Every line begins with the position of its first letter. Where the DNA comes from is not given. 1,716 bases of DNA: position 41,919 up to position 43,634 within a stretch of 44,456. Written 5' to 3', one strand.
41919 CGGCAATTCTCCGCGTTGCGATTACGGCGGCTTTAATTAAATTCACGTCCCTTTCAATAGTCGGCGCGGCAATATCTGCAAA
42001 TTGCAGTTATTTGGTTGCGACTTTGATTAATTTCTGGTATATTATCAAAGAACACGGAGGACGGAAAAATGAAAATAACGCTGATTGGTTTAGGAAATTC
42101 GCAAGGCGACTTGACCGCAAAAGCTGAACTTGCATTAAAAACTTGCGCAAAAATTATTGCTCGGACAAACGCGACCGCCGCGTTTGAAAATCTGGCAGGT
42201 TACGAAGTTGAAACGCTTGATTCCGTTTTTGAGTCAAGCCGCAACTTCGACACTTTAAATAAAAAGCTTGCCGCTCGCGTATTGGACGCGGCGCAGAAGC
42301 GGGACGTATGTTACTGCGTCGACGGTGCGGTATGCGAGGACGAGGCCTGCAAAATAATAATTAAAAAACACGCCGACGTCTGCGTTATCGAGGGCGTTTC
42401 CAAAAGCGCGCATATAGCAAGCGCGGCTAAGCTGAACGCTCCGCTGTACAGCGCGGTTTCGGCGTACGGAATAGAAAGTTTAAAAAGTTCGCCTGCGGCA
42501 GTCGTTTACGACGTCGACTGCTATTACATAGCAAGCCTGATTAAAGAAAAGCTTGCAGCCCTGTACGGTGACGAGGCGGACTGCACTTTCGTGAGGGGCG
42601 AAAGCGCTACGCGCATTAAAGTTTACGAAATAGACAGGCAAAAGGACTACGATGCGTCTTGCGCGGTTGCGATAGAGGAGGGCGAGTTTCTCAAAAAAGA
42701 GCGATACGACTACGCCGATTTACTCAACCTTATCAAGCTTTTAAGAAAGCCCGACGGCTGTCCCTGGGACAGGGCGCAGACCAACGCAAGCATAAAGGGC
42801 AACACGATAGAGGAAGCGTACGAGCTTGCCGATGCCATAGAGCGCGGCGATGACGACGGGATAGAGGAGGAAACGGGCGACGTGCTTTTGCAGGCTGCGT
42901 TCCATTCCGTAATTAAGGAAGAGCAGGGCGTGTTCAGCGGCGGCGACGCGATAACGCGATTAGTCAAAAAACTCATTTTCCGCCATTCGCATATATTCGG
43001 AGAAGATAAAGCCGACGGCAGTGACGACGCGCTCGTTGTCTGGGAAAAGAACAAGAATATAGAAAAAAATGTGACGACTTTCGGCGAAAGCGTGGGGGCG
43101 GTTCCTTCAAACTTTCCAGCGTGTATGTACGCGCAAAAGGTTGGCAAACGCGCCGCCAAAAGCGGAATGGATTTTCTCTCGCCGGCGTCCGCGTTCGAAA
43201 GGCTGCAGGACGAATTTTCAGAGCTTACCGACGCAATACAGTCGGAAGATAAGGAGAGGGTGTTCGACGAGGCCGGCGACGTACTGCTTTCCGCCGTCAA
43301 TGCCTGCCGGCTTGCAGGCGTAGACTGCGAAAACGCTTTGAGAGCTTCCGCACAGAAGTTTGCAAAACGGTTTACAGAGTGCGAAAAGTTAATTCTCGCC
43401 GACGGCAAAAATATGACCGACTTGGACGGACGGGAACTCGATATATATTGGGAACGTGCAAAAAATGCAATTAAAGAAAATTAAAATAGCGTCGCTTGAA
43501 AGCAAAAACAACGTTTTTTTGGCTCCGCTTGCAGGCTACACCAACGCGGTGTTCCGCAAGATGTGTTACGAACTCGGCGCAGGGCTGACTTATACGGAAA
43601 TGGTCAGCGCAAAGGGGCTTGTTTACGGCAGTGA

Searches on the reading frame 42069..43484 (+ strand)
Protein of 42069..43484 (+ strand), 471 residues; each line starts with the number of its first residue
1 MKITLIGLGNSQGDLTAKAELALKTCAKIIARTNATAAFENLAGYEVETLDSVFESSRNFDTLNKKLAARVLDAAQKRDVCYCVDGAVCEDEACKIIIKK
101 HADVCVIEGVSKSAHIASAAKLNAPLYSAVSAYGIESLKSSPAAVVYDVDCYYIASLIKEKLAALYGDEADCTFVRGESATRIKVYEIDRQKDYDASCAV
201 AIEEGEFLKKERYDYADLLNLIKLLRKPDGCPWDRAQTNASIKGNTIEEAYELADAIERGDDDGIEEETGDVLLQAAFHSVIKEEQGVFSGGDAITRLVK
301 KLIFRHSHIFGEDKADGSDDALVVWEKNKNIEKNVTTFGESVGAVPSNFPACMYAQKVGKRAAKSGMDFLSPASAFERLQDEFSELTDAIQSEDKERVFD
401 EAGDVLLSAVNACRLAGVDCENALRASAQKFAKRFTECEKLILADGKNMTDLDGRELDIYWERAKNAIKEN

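Call 8: search_protein_families(library=pfam, proteins=[window:42069-43484:+], max_evalue=0.01)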
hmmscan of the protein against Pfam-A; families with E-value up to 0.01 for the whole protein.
window:42069-43484:+ (471 aa): 3 families
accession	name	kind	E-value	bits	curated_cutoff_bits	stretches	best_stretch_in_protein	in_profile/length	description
PF03819.22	MazG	-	2.9e-33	114.4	22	2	237-310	1-74/74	MazG nucleotide pyrophosphohydrolase domain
PF01503.22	PRA-PH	-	1.6e-07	32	21.3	1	377-425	32-80/86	Phosphoribosyl-ATP pyrophosphohydrolase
PF00590.25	TP_methylase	-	1.1e-06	29.2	27.8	1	2-177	1-195/212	Tetrapyrrole (Corrin/Porphyrin) Methylases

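Call 9: search_protein_families(library=ncbifam, proteins=[window:42069-43484:+], max_evalue=0.01)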
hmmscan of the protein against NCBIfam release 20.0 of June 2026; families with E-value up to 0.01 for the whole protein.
window:42069-43484:+ (471 aa): 10 families
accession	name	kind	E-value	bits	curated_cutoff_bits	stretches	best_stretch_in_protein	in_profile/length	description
NF052436.1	YabN_Meth_PPase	exception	1.4e-94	317.9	525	1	3-466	1-486/486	bifunctional methyltransferase/pyrophosphohydrolase YabN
NF007113.1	PRK09562.1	equivalog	1.3e-72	244.4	208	1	216-466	3-250/251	nucleoside triphosphate pyrophosphohydrolase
TIGR00444.1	mazG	subfamily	1.1e-59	202.1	148.3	1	221-465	1-248/248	MazG family protein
NF008986.0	PRK12333.1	equivalog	5.8e-44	150.5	292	1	217-433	3-197/204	nucleoside triphosphate pyrophosphohydrolase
NF008988.0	PRK12334.1-4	equivalog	1.6e-37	129.2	501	1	216-440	131-330/335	nucleoside triphosphate pyrophosphohydrolase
NF008991.0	PRK12334.2-3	equivalog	1.5e-34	120.2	696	2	219-367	140-287/454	nucleoside triphosphate pyrophosphohydrolase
NF008989.0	PRK12334.2-1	equivalog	4.4e-34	117.9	494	2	217-440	117-322/328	nucleoside triphosphate pyrophosphohydrolase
NF008990.0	PRK12334.2-2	equivalog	7.3e-32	111.2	884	2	217-367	146-295/436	nucleoside triphosphate pyrophosphohydrolase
NF008987.0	PRK12334.1-1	equivalog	8.2e-25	87.6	375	1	230-367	100-236/326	nucleoside triphosphate pyrophosphohydrolase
TIGR03188.1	histidine_hisI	equivalog_domain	0.00012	22.3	42.7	0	376-422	33-79/84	phosphoribosyl-ATP diphosphatase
